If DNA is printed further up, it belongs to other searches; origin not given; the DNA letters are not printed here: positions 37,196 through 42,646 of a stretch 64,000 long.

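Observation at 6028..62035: Palindromic GGCGCC (E2F-like) boxes mark almost every 5' intergenic region and are shared by seven head-to-head gene pairs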

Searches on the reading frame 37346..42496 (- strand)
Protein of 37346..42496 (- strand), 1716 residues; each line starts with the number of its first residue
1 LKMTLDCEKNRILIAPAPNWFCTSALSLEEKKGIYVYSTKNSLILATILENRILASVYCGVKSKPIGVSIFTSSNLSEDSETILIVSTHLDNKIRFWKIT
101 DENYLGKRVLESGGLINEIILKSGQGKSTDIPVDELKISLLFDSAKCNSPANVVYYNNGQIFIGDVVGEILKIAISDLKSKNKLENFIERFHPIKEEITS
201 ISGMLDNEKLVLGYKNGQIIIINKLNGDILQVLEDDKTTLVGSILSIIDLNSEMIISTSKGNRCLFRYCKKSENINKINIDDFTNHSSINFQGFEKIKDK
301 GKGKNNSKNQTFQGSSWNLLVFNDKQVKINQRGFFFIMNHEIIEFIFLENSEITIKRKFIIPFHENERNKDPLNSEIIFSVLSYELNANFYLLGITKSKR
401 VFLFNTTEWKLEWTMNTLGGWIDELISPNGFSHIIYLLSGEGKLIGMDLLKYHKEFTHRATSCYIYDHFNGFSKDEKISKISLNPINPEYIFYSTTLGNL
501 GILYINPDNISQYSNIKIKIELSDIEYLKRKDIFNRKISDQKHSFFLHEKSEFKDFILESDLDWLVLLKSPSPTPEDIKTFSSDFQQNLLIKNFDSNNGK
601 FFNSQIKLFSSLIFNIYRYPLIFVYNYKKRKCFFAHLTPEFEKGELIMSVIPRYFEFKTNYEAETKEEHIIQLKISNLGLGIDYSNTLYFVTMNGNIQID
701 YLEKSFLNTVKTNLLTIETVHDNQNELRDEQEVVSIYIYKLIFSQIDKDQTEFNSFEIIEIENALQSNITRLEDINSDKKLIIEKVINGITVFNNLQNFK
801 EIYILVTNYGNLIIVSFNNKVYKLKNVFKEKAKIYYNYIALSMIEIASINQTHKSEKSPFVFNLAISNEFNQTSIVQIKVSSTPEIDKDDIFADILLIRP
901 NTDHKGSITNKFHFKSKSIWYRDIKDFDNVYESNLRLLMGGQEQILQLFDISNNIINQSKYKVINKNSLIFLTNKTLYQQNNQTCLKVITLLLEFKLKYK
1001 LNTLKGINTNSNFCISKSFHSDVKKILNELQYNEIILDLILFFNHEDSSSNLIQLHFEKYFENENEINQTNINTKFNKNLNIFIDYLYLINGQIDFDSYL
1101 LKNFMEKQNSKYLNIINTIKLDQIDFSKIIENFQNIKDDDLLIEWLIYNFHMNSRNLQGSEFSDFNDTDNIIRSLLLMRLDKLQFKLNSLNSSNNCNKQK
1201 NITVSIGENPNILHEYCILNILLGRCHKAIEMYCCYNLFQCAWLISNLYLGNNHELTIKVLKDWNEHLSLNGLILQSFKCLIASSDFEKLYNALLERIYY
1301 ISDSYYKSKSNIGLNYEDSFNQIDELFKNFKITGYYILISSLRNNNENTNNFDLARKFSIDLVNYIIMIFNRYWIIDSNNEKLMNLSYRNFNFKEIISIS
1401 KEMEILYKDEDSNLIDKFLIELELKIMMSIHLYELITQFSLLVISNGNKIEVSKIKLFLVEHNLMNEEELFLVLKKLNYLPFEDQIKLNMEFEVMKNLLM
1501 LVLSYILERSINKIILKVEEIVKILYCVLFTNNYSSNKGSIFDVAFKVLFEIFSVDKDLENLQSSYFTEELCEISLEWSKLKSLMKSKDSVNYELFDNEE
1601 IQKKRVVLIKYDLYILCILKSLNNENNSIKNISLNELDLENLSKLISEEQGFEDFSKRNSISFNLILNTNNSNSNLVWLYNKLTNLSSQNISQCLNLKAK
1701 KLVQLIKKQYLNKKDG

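Call 9: search_protein_families(library=pfam, proteins=[window:37346-42496:-], max_evalue=0.001)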
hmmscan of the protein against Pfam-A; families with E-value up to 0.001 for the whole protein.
window:37346-42496:- (1716 aa): 1 family
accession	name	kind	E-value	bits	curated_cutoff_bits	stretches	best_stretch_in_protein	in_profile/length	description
PF23774.1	TPR_GEMI5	-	3.9e-06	27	33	1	1221-1294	94-167/209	GEMI5 TPR domain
